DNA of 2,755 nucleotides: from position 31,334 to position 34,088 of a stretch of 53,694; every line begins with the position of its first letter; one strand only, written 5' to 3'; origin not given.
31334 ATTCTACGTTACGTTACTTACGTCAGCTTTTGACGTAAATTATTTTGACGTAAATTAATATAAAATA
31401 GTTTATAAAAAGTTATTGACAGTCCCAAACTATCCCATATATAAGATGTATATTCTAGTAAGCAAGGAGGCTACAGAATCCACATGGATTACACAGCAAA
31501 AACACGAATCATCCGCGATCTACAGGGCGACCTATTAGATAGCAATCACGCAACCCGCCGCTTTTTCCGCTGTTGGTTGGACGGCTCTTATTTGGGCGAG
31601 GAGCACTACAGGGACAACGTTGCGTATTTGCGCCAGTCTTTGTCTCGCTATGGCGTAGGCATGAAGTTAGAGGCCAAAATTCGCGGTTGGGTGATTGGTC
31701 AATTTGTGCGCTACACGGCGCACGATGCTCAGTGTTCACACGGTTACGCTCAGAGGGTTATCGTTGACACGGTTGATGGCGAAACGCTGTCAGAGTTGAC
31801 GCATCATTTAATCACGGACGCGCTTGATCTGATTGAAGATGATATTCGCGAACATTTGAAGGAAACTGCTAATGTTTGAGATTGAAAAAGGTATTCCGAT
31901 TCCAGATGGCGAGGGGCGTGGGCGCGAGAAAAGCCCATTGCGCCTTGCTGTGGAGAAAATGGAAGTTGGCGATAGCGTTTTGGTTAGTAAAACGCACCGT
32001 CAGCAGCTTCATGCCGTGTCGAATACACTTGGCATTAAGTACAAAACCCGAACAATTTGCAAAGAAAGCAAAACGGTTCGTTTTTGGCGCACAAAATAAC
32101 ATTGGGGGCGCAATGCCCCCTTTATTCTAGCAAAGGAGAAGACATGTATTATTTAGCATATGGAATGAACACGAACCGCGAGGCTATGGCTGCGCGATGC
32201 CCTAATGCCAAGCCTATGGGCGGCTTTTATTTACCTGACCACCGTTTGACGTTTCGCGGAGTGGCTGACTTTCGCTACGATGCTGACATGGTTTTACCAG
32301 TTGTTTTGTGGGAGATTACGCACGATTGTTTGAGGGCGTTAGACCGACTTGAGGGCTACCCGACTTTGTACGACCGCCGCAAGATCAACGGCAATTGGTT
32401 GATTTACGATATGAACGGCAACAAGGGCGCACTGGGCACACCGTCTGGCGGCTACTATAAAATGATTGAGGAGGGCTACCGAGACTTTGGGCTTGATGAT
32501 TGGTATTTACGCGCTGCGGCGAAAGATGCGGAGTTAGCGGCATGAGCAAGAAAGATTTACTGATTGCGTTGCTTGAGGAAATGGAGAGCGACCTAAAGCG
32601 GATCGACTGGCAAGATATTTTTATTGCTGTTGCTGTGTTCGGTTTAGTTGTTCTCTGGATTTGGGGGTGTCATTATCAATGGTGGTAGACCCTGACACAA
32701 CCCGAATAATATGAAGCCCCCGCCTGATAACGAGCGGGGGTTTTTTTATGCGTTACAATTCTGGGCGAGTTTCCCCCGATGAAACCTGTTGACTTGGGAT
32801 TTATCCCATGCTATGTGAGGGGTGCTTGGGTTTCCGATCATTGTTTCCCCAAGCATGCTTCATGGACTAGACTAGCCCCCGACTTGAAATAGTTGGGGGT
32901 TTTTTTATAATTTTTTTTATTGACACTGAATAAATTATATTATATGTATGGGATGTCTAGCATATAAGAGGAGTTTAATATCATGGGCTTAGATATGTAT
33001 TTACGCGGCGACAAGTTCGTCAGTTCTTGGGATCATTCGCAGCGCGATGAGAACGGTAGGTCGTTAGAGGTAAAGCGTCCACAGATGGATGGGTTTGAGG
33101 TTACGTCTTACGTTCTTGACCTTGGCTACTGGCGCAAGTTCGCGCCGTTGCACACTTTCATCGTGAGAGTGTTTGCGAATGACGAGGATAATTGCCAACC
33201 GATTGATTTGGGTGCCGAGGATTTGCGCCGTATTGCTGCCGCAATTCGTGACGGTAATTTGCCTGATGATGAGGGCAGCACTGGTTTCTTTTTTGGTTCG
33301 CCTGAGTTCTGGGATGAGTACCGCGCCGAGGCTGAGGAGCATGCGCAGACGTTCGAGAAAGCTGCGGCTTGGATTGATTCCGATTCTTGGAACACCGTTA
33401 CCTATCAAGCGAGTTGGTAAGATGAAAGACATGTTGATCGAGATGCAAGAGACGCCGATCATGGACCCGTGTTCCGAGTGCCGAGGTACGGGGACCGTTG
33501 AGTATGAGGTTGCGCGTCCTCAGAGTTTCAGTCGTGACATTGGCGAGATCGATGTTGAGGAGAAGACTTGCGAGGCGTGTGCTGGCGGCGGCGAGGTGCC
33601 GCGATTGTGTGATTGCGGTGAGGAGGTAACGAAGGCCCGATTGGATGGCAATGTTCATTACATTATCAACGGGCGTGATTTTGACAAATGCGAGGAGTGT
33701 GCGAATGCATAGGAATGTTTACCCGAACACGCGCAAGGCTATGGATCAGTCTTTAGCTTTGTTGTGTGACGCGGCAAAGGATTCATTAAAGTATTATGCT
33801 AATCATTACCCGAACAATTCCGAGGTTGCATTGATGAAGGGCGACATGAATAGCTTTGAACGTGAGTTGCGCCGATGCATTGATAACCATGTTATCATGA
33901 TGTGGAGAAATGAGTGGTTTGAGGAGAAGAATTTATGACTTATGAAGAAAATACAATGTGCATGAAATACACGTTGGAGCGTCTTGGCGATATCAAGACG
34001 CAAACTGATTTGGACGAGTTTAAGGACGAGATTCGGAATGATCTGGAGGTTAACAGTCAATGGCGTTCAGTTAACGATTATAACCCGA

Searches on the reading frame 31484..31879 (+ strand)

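Call 10: search_protein_families(library=phrogs, proteins=[window:31484-31879:+], max_evalue=0.01)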
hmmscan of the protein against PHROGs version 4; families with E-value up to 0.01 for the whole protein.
window:31484-31879:+ (131 aa): 0 families

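Call 11: search_protein_families(library=pfam, proteins=[window:31484-31879:+], max_evalue=0.01)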
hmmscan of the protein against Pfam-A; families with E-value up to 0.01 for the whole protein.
window:31484-31879:+ (131 aa): 0 families

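Call 55: search_protein_families(library=ncbifam, proteins=[window:31484-31879:+], max_evalue=0.05)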
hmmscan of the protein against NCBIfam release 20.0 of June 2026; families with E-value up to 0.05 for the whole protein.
window:31484-31879:+ (131 aa): 1 family
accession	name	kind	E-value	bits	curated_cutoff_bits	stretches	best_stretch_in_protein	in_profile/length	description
NF009046.0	PRK12380.1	subfamily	0.0088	16.4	113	1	64-99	69-104/113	hydrogenase/urease nickel incorporation protein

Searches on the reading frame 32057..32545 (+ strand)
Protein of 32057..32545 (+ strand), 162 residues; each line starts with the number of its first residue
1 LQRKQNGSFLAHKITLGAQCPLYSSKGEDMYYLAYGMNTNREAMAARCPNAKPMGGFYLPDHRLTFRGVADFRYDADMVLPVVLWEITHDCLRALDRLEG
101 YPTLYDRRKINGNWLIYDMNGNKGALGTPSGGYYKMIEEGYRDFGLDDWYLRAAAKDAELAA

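Call 10: search_protein_families(library=phrogs, proteins=[window:32057-32545:+], max_evalue=0.01)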
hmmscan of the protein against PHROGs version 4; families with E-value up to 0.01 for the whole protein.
window:32057-32545:+ (162 aa): 2 families
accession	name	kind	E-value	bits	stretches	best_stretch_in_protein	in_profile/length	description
phrog_2520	-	moron, auxiliary metabolic gene and host takeover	6.6e-24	85.6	1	26-158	7-158/166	gamma-glutamyl cyclotransferase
phrog_27033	-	unknown function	1.7e-11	45.4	1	30-155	1-132/208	-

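Call 11: search_protein_families(library=pfam, proteins=[window:32057-32545:+], max_evalue=0.01)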
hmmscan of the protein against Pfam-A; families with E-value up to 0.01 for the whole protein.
window:32057-32545:+ (162 aa): 1 family
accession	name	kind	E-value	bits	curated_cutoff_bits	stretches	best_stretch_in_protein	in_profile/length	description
PF06094.17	GGACT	-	0.00018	22.5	22.8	1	34-110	3-87/120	Gamma-glutamyl cyclotransferase, AIG2-like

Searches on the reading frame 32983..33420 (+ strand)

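Call 10: search_protein_families(library=phrogs, proteins=[window:32983-33420:+], max_evalue=0.01)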
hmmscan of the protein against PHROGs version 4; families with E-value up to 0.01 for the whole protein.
window:32983-33420:+ (145 aa): 1 family
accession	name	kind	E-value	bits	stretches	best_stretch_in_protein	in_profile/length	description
phrog_7971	-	unknown function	0.0012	20.1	1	47-145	24-124/124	-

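Call 11: search_protein_families(library=pfam, proteins=[window:32983-33420:+], max_evalue=0.01)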
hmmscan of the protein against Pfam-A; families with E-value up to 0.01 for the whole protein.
window:32983-33420:+ (145 aa): 0 families

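Call 55: search_protein_families(library=ncbifam, proteins=[window:32983-33420:+], max_evalue=0.05)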
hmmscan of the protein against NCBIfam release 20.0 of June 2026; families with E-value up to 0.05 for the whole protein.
window:32983-33420:+ (145 aa): 0 families

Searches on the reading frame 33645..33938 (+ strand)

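Call 10: search_protein_families(library=phrogs, proteins=[window:33645-33938:+], max_evalue=0.01)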
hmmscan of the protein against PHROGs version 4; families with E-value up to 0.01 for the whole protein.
window:33645-33938:+ (97 aa): 0 families

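Call 11: search_protein_families(library=pfam, proteins=[window:33645-33938:+], max_evalue=0.01)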
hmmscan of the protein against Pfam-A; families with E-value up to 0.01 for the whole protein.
window:33645-33938:+ (97 aa): 0 families

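Call 55: search_protein_families(library=ncbifam, proteins=[window:33645-33938:+], max_evalue=0.05)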
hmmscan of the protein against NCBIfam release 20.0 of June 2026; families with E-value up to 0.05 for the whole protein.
window:33645-33938:+ (97 aa): 1 family
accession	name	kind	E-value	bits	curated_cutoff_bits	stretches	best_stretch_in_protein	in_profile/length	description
TIGR02298.1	HpaD_Fe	equivalog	0.036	13.5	315.95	1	21-94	158-226/284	3,4-dihydroxyphenylacetate 2,3-dioxygenase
